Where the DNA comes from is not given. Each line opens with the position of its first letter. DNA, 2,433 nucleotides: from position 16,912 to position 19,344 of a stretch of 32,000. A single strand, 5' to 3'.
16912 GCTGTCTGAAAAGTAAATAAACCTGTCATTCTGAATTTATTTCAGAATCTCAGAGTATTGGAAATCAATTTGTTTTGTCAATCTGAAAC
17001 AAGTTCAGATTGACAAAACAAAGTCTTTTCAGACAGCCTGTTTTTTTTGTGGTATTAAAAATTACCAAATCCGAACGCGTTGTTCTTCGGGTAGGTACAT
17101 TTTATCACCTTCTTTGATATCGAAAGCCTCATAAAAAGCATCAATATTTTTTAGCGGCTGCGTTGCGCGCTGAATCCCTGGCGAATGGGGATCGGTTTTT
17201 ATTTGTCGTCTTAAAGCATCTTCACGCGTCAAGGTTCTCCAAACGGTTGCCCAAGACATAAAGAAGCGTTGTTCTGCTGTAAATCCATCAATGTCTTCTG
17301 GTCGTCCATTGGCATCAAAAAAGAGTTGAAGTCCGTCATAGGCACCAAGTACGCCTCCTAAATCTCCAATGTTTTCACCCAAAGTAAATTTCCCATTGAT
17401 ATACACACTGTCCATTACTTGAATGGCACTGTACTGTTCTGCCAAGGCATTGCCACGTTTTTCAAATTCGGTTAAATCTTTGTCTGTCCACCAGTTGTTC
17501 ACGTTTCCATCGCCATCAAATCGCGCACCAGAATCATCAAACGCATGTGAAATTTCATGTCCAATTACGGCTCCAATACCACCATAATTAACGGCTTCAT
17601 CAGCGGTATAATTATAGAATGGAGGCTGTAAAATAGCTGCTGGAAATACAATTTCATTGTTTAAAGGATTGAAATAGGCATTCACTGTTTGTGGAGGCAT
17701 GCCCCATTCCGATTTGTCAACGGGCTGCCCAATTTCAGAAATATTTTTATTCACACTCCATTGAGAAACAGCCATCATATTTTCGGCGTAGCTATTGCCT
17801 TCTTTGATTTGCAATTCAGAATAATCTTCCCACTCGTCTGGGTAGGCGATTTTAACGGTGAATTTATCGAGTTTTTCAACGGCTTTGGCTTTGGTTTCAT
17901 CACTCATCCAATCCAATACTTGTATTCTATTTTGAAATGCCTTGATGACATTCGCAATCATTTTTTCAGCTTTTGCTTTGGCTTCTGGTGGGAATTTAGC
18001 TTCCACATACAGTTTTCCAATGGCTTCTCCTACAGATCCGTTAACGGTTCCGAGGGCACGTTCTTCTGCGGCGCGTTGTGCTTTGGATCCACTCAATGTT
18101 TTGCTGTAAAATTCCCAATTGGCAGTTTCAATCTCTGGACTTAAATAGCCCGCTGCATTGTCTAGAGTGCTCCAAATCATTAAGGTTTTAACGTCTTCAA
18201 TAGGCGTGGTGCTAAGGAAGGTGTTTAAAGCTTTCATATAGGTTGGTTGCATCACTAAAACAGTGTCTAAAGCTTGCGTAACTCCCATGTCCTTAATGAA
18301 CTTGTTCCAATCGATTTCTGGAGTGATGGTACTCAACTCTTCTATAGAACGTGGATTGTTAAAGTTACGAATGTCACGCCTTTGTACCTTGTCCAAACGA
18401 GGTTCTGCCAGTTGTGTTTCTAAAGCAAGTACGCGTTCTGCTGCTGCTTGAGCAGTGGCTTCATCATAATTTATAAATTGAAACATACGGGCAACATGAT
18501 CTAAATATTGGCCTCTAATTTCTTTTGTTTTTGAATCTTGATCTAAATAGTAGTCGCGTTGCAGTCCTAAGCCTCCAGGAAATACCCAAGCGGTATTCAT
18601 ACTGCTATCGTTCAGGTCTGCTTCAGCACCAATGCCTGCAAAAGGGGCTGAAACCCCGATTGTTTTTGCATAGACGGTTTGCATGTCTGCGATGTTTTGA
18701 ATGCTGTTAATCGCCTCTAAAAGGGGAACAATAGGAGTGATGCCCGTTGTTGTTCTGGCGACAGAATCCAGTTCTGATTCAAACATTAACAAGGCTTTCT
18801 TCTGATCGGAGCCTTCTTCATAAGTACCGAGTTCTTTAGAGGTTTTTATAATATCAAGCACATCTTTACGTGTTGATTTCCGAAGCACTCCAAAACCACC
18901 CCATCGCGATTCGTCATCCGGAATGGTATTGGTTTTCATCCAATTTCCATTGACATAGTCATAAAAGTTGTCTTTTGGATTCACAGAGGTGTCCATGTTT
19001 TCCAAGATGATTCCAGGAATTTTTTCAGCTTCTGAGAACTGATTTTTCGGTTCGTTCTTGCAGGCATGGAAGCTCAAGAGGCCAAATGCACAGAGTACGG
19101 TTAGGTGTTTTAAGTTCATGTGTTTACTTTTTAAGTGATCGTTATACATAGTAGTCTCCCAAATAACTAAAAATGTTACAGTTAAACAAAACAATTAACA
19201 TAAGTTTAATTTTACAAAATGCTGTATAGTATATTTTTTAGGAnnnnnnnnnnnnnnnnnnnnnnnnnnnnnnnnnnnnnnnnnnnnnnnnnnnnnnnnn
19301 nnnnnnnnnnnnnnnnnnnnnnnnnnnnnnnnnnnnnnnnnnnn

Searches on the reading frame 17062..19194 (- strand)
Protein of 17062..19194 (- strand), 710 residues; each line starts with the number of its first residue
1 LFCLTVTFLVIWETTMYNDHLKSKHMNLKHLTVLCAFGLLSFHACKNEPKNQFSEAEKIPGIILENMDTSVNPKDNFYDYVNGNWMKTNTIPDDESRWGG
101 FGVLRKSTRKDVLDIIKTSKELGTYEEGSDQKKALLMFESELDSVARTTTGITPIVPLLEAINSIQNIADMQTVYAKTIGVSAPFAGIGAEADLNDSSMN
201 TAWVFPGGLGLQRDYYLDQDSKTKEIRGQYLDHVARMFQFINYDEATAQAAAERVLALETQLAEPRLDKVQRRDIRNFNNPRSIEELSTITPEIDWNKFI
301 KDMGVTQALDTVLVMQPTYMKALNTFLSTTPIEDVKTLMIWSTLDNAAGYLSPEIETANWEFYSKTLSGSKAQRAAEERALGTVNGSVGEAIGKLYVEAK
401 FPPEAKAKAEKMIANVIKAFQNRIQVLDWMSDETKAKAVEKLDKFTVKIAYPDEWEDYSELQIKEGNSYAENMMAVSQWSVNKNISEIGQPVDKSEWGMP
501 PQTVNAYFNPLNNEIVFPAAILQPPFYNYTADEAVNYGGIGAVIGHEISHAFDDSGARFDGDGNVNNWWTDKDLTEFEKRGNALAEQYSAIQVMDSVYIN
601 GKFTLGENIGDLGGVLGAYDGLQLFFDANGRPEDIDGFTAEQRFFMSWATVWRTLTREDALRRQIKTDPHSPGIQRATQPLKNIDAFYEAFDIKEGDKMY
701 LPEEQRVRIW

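Call 9: search_protein_families(library=pfam, proteins=[window:17062-19194:-], max_evalue=0.01)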
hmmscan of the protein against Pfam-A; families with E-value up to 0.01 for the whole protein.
window:17062-19194:- (710 aa): 2 families
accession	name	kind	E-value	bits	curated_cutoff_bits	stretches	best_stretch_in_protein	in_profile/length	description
PF05649.18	Peptidase_M13_N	-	2.6e-110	369.9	32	1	73-452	1-381/381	Peptidase family M13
PF01431.27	Peptidase_M13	-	3e-69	233.2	24.5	1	505-707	1-205/205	Peptidase family M13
